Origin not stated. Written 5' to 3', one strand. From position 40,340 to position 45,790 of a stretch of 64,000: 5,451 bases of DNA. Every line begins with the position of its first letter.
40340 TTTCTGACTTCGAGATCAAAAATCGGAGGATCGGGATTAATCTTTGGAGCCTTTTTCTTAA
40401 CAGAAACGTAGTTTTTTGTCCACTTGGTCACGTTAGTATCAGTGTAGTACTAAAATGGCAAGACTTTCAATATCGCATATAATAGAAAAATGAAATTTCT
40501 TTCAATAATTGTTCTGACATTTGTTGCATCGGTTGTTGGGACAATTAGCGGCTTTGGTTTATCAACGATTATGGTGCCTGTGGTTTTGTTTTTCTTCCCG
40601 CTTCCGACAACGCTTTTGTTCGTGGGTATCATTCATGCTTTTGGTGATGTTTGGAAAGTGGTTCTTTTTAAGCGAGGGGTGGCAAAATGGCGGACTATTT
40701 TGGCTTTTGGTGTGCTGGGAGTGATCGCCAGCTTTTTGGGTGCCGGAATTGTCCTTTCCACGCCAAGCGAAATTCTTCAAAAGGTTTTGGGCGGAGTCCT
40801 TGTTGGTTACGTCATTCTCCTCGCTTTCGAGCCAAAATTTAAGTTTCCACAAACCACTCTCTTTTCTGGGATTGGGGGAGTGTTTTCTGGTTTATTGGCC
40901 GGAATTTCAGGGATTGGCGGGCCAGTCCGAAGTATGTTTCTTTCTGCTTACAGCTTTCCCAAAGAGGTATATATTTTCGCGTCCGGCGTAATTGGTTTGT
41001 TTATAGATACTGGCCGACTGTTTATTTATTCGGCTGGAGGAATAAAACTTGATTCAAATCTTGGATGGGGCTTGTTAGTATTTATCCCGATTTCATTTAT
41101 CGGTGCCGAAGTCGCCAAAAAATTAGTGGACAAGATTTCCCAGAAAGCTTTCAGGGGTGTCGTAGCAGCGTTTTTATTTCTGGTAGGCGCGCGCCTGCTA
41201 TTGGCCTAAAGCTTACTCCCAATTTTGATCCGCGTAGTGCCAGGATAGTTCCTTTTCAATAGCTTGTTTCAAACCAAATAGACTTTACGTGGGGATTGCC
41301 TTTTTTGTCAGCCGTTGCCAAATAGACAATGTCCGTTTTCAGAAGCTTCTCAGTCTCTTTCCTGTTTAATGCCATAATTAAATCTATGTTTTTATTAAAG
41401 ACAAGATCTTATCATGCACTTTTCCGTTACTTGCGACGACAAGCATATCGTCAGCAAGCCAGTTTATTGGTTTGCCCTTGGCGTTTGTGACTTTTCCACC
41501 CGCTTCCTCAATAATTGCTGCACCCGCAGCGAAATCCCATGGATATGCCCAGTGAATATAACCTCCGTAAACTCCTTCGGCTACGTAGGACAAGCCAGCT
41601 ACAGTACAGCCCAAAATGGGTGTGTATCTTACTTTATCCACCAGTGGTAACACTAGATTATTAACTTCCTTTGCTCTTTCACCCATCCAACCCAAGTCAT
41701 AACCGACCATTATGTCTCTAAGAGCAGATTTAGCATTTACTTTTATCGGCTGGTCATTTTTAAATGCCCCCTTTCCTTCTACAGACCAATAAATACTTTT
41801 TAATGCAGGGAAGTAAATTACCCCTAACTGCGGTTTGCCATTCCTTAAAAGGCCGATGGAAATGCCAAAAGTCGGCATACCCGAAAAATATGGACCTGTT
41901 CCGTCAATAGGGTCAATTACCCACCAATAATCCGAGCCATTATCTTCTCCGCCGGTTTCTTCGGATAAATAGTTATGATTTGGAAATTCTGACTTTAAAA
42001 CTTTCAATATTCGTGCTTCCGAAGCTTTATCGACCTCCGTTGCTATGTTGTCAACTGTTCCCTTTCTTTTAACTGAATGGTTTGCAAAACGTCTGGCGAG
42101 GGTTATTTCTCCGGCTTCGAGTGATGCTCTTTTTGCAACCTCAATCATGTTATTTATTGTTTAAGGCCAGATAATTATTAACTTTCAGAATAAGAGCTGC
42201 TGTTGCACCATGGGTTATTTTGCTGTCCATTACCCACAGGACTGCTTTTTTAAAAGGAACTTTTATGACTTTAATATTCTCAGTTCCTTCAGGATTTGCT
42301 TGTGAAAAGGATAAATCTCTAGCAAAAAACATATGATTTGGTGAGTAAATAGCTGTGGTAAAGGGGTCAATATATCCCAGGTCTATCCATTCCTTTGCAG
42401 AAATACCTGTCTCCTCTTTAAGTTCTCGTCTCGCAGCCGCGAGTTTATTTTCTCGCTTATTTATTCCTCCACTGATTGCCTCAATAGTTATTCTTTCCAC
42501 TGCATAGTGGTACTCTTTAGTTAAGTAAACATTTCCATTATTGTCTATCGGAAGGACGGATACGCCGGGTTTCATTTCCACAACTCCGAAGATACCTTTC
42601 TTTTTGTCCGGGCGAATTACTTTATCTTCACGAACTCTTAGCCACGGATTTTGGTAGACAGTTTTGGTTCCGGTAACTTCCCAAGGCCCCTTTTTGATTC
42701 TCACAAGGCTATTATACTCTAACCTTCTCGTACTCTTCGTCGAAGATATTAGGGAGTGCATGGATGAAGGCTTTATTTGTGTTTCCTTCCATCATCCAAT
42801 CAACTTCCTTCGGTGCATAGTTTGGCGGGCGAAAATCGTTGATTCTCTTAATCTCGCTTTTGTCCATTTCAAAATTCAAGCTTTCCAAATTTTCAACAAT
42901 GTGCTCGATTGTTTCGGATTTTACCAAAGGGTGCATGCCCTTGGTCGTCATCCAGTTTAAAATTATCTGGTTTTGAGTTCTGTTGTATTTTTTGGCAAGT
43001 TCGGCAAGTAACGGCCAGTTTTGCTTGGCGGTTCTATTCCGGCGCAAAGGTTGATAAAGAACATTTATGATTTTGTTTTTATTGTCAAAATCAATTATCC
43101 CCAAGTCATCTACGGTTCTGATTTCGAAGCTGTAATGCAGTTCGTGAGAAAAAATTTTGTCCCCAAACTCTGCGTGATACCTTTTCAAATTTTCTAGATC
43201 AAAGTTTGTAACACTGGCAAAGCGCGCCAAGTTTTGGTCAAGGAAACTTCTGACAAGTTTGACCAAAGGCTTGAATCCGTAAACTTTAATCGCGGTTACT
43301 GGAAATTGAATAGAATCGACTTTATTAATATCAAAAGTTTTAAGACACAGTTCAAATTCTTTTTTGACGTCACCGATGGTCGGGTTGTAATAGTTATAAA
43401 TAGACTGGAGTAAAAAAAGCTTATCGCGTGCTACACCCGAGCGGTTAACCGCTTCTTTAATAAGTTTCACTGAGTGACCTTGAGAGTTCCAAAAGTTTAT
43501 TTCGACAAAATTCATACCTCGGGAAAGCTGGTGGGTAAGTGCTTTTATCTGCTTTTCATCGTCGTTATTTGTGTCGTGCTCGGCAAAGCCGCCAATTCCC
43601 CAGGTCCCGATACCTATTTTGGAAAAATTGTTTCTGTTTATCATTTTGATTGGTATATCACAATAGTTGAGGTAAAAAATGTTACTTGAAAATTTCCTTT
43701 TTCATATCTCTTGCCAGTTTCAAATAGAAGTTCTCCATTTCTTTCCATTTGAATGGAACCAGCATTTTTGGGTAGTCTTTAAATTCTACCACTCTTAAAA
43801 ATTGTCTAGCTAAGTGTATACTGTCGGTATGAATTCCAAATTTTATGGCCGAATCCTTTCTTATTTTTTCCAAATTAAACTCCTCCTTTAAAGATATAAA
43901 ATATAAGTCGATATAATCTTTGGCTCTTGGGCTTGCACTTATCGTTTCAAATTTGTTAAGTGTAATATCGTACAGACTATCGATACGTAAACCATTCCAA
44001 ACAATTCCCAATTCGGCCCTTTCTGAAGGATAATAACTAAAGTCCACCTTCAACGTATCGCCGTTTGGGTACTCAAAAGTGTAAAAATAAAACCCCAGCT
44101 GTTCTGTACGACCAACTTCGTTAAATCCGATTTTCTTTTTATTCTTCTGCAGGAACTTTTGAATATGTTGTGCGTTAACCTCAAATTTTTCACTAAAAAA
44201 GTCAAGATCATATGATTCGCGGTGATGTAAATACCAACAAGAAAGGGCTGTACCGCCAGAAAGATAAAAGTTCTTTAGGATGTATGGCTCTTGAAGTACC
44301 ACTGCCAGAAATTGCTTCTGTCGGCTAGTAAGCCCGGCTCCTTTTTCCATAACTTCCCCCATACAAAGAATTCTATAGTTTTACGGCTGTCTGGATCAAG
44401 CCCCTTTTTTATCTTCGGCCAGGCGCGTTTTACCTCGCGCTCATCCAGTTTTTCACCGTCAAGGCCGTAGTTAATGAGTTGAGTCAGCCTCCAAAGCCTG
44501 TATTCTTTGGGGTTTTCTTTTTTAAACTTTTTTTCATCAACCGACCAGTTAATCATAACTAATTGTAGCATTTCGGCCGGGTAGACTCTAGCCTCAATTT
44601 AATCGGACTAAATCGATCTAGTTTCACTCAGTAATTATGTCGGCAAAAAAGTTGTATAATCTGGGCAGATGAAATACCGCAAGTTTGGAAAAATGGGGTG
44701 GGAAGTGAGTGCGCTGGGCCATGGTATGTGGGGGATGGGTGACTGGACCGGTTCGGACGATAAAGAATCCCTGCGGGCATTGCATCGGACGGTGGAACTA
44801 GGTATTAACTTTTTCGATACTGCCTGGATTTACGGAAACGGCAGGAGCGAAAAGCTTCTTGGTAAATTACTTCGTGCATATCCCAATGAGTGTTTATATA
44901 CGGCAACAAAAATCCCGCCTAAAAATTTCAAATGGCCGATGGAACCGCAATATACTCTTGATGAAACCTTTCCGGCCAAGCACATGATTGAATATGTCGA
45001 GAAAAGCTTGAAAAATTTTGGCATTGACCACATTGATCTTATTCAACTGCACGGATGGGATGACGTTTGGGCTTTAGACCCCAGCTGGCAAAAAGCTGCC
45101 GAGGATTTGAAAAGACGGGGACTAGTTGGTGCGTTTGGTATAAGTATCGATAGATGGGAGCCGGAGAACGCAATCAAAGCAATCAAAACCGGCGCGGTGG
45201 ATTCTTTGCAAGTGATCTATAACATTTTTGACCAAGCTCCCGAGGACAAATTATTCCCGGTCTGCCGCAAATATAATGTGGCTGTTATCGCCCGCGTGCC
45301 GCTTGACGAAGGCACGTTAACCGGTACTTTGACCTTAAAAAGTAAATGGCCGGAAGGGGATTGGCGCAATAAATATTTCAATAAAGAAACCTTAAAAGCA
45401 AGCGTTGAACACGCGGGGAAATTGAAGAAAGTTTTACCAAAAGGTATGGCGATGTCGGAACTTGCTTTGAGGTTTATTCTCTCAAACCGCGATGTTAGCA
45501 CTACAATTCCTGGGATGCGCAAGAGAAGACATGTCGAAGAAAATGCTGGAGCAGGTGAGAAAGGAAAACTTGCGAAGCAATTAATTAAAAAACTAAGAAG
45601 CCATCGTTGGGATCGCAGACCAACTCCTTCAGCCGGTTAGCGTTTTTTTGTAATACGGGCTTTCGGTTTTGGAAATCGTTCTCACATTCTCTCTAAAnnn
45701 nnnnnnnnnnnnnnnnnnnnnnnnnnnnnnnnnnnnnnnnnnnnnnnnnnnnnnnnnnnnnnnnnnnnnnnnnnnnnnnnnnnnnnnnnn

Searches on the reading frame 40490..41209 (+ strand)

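Call 54: search_protein_families(library=pfam, proteins=[window:40490-41209:+], max_evalue=0.001)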
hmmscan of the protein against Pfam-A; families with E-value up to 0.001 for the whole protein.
window:40490-41209:+ (239 aa): 1 family
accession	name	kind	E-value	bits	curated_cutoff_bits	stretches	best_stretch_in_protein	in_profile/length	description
PF01925.25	TauE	-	1.3e-28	100.8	32.6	1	7-236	2-237/237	Sulfite exporter TauE/SafE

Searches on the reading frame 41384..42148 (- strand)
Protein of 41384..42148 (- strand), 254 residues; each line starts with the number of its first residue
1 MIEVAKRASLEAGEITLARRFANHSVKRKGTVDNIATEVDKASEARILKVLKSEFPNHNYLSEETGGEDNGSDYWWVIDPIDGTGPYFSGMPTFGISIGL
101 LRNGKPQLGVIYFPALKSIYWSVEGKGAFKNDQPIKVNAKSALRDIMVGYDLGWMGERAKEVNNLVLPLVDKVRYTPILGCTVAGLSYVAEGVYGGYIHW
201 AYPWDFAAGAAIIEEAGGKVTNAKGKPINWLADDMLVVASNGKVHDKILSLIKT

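Call 54: search_protein_families(library=pfam, proteins=[window:41384-42148:-], max_evalue=0.001)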
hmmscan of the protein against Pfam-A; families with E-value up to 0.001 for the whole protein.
window:41384-42148:- (254 aa): 1 family
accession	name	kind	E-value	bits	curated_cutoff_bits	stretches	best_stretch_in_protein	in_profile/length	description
PF00459.30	Inositol_P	-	1.2e-56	192.6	27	1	2-252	6-266/271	Inositol monophosphatase family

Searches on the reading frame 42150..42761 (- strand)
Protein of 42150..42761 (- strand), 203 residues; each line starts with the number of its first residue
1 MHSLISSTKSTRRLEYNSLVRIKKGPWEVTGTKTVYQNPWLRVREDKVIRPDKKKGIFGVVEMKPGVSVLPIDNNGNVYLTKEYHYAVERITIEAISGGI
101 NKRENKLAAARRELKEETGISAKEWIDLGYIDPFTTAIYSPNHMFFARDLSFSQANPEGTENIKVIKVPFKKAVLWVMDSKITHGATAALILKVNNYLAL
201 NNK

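Call 54: search_protein_families(library=pfam, proteins=[window:42150-42761:-], max_evalue=0.001)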
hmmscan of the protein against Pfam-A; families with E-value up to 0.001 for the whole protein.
window:42150-42761:- (203 aa): 1 family
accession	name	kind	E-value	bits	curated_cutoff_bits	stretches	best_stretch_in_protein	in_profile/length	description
PF00293.34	NUDIX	-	1e-09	38.9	21.1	1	64-136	3-81/134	NUDIX domain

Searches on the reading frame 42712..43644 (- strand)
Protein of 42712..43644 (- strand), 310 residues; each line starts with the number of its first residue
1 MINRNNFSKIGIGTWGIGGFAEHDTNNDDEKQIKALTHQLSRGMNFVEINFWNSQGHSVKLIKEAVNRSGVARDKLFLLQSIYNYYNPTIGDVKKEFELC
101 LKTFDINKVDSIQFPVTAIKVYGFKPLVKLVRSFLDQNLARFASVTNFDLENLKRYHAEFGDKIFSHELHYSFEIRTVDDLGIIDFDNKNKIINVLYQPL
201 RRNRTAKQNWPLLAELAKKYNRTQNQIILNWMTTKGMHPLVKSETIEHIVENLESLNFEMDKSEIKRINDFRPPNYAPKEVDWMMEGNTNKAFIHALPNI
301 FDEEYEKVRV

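Call 54: search_protein_families(library=pfam, proteins=[window:42712-43644:-], max_evalue=0.001)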
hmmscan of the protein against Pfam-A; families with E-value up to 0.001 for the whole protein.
window:42712-43644:- (310 aa): 1 family
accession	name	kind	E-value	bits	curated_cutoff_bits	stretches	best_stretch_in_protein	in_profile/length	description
PF00248.27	Aldo_ket_red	-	1.1e-19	71.1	24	1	9-270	1-288/291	Aldo/keto reductase family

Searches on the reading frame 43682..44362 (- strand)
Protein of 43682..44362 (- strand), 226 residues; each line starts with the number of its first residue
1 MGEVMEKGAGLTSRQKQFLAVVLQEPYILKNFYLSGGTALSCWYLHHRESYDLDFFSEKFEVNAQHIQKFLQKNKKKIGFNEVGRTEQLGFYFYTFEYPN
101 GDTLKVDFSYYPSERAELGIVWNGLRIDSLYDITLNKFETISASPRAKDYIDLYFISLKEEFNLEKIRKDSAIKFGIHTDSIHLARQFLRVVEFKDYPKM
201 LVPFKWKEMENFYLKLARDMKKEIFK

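Call 54: search_protein_families(library=pfam, proteins=[window:43682-44362:-], max_evalue=0.001)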
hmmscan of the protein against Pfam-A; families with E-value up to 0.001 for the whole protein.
window:43682-44362:- (226 aa): 1 family
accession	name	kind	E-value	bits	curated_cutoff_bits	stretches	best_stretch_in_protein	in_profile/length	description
PF08843.17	AbiEii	-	1.6e-15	58.1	22.5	1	29-172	12-183/238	Nucleotidyl transferase AbiEii toxin, Type IV TA system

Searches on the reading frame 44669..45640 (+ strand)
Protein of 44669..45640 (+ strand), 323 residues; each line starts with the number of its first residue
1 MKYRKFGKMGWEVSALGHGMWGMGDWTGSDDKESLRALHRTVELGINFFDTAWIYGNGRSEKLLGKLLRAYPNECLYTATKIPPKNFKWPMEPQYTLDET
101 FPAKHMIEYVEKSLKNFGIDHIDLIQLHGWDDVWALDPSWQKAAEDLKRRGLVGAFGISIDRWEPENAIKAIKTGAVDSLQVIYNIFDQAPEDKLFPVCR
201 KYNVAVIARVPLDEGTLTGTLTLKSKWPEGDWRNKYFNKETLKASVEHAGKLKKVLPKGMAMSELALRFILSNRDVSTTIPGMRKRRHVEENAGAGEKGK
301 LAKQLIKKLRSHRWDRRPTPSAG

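Call 54: search_protein_families(library=pfam, proteins=[window:44669-45640:+], max_evalue=0.001)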
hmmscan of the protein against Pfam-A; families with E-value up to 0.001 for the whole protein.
window:44669-45640:+ (323 aa): 1 family
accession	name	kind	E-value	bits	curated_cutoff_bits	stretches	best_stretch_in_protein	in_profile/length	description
PF00248.27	Aldo_ket_red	-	7.9e-52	176.6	24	1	16-312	2-289/291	Aldo/keto reductase family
